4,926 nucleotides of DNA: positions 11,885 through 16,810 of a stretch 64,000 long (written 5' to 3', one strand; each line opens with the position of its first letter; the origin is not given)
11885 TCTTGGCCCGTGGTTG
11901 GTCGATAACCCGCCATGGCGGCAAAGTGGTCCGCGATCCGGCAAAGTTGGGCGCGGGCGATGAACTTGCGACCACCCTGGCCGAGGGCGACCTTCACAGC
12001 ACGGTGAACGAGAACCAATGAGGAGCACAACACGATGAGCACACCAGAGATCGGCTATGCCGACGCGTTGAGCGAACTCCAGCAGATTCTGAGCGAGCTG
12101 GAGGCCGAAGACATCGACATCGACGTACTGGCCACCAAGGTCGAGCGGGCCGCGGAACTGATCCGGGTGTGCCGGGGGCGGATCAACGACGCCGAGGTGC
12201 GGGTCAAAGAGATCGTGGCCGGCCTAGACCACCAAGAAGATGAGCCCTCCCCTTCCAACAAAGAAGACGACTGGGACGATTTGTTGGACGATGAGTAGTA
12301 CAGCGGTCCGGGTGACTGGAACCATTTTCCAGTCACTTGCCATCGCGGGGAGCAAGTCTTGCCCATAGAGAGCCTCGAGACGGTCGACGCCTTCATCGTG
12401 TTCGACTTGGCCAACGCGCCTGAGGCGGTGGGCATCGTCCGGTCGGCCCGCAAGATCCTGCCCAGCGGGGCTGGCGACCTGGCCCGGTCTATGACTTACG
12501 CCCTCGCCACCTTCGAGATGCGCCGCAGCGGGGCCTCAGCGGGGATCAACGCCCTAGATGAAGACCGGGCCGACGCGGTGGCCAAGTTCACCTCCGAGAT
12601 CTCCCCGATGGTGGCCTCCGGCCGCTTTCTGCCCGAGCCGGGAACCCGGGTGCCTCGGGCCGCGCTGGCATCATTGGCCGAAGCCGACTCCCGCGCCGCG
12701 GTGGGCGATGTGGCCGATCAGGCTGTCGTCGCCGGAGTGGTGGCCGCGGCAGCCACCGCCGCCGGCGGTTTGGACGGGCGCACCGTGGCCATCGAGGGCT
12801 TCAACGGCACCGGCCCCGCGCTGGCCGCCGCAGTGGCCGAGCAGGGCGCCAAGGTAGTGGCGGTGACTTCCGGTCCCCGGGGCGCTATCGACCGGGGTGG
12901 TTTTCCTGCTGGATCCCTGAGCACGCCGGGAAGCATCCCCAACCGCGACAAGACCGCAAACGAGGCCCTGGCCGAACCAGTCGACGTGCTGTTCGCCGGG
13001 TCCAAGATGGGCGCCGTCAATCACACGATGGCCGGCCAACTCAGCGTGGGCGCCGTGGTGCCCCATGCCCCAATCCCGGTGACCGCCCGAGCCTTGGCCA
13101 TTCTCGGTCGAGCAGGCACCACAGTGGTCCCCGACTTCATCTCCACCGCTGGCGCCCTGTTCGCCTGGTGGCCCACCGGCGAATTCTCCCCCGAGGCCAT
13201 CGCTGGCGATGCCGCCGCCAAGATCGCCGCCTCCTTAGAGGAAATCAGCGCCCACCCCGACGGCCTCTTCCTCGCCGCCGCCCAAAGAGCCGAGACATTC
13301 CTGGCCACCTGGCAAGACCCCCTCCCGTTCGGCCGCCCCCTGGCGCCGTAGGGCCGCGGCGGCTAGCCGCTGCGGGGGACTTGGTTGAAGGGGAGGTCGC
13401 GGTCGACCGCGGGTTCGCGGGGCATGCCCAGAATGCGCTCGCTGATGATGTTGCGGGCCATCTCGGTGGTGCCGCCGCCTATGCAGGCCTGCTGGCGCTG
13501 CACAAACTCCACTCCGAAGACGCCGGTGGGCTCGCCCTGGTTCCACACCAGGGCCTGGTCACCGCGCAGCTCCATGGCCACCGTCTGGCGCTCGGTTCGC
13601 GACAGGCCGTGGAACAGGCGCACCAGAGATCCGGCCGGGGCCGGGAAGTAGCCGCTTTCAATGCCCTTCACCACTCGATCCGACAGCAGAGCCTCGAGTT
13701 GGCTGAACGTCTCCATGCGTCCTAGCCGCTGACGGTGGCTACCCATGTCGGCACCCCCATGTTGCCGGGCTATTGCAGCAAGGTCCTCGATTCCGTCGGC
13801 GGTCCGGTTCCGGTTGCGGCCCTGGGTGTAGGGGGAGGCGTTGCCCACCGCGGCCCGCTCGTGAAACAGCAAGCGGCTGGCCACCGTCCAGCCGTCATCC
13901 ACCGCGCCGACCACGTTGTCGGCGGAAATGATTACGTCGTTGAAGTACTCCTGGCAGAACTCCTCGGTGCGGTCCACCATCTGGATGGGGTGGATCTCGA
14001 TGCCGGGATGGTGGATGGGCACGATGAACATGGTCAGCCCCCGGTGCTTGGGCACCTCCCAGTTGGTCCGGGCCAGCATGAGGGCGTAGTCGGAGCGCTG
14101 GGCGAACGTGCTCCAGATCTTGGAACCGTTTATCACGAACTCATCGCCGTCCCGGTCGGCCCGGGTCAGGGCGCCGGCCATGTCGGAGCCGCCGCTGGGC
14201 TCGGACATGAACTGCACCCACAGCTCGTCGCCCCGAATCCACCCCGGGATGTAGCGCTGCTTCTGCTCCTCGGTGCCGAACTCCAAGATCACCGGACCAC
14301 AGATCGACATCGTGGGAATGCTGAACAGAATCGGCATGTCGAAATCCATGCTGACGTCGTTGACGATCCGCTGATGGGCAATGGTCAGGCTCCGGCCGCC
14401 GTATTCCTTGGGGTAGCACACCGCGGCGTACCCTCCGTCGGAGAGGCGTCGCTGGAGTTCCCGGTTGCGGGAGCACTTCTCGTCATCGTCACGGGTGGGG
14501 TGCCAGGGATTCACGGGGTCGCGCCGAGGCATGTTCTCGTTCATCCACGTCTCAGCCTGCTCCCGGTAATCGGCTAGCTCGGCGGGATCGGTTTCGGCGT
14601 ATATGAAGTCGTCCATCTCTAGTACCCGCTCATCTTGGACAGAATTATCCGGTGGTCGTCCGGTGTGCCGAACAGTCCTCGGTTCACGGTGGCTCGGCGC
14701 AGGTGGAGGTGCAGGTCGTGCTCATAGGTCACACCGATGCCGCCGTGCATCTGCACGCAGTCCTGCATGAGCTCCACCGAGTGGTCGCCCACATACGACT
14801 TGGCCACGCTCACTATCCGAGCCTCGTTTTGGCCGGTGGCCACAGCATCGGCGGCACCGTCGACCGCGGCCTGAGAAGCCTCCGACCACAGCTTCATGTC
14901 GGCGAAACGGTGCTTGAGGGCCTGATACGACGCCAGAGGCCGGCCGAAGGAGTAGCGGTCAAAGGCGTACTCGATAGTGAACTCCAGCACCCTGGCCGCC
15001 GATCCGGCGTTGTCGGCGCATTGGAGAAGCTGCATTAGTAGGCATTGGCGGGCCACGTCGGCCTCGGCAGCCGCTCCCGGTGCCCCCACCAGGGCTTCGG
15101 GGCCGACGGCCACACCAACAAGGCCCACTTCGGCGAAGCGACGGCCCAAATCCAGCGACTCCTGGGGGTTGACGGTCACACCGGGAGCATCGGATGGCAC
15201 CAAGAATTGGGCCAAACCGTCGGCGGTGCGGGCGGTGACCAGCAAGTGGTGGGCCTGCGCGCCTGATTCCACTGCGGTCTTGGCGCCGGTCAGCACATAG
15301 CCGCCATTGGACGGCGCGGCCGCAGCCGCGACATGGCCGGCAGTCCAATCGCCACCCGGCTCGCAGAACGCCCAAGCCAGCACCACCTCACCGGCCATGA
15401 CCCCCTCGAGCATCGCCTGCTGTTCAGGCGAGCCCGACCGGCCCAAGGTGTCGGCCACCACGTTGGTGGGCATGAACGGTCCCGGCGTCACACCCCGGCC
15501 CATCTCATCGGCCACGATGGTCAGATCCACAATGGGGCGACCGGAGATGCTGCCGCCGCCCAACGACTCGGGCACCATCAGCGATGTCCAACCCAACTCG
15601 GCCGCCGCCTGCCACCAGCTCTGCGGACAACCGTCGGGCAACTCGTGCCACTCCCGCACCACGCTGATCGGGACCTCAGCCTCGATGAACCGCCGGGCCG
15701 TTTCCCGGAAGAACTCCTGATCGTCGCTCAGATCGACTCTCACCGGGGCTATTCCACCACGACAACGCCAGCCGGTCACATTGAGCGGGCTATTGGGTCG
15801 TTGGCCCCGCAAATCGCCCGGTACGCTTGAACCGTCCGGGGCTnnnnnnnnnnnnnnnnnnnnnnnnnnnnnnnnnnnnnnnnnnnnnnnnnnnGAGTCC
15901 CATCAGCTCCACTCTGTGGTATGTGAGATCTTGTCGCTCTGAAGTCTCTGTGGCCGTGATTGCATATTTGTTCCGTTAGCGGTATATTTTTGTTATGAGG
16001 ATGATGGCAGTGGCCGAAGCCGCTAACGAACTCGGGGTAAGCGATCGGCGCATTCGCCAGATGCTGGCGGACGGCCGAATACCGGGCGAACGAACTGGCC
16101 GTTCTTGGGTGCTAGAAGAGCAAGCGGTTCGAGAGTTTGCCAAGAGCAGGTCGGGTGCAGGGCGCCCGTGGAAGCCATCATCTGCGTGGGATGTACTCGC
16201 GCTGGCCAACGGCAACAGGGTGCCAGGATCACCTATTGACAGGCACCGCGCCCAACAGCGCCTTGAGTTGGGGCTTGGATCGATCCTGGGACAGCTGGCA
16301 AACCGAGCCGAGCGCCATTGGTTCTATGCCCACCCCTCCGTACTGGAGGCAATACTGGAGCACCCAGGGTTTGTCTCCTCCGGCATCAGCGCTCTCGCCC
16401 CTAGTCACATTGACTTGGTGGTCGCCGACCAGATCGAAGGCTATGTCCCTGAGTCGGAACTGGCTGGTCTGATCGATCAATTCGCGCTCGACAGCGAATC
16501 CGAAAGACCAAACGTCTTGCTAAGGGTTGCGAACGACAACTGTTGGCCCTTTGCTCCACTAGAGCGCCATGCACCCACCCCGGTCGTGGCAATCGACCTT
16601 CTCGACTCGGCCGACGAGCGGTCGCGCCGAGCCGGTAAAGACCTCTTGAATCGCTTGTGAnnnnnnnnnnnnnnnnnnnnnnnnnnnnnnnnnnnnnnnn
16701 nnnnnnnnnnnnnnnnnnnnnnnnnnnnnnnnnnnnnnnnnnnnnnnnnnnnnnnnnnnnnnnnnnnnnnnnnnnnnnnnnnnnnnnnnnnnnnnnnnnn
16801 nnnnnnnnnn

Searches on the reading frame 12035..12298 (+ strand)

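Call 55: search_protein_families(library=pfam, proteins=[window:12035-12298:+], max_evalue=0.0001)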
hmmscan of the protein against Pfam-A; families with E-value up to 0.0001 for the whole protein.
window:12035-12298:+ (87 aa): 1 family
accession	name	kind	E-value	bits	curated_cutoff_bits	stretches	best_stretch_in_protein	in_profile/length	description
PF02609.21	Exonuc_VII_S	-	1.7e-12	47.6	24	1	8-58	1-51/52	Exonuclease VII small subunit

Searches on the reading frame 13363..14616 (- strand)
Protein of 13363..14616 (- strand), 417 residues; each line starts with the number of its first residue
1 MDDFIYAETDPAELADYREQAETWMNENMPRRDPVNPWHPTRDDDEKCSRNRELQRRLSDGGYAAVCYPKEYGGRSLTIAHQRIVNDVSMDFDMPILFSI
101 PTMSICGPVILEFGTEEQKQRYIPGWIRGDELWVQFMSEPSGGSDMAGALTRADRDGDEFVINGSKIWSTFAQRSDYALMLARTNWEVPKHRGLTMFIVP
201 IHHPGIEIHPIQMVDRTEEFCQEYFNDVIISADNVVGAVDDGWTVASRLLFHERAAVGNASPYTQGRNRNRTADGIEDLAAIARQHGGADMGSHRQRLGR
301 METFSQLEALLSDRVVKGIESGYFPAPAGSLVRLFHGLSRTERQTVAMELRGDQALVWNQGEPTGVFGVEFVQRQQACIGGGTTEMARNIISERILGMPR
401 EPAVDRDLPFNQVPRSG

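Call 56: search_protein_families(library=pfam, proteins=[window:13363-14616:-], max_evalue=0.0001)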
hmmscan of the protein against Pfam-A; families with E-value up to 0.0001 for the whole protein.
window:13363-14616:- (417 aa): 3 families
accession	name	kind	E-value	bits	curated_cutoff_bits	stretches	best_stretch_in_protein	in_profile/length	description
PF02770.24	Acyl-CoA_dh_M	-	2.6e-19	69.6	33.3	1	137-227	4-96/97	Acyl-CoA dehydrogenase, middle domain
PF02771.21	Acyl-CoA_dh_N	-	2e-14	54.4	22.9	1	36-130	20-113/113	Acyl-CoA dehydrogenase, N-terminal domain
PF00441.29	Acyl-CoA_dh_1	-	2.7e-05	24.8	22.4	1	240-396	1-150/150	Acyl-CoA dehydrogenase, C-terminal domain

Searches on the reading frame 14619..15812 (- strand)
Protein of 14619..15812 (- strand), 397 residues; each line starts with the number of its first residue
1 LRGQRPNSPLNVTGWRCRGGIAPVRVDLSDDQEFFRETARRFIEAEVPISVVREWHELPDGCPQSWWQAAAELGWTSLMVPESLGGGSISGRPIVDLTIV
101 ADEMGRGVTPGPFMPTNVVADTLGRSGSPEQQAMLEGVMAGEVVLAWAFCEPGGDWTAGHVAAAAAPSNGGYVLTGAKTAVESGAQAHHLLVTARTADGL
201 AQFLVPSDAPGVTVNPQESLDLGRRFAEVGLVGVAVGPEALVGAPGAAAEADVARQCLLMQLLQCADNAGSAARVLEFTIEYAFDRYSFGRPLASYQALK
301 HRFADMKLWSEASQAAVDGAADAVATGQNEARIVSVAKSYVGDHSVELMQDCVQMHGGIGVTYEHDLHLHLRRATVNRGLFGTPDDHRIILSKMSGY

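Call 56: search_protein_families(library=pfam, proteins=[window:14619-15812:-], max_evalue=0.0001)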
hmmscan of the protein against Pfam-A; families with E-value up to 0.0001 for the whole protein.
window:14619-15812:- (397 aa): 4 families
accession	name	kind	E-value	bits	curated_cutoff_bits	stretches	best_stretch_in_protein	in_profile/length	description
PF00441.29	Acyl-CoA_dh_1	-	2.8e-25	89.6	22.4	1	262-392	16-146/150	Acyl-CoA dehydrogenase, C-terminal domain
PF02771.21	Acyl-CoA_dh_N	-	1.7e-17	64.3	22.9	1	29-141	1-112/113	Acyl-CoA dehydrogenase, N-terminal domain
PF02770.24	Acyl-CoA_dh_M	-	9.4e-11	42.2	33.3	1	148-228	3-88/97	Acyl-CoA dehydrogenase, middle domain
PF08028.16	Acyl-CoA_dh_2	-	7.6e-07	29.9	22.7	1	263-376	2-125/134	Acyl-CoA dehydrogenase, C-terminal domain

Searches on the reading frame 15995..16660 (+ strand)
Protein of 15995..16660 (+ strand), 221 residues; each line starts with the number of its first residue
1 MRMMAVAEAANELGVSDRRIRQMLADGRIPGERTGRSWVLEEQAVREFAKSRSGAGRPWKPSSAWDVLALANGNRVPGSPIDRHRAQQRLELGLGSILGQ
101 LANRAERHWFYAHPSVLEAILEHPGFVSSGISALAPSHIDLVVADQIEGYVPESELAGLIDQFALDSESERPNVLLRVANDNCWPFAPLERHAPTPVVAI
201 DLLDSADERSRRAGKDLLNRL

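Call 56: search_protein_families(library=pfam, proteins=[window:15995-16660:+], max_evalue=0.0001)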
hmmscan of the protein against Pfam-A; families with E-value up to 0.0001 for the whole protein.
window:15995-16660:+ (221 aa): 1 family
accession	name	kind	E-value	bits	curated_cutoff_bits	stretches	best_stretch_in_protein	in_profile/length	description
PF12728.13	HTH_17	-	4.1e-08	33.8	27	1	6-52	4-50/51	Helix-turn-helix domain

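Call 67: search_protein_families(library=padloc, proteins=[window:15995-16660:+], max_evalue=0.001)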
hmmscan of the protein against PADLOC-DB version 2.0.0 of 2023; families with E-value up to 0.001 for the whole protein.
window:15995-16660:+ (221 aa): 2 families
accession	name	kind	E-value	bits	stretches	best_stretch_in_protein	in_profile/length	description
PDLC04133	mad1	-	1.8e-06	26.2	1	1-49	3-51/60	mads_1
PDLC03252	MTase_II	-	3.8e-06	24.4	1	5-63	6-65/365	Type II methyltransferase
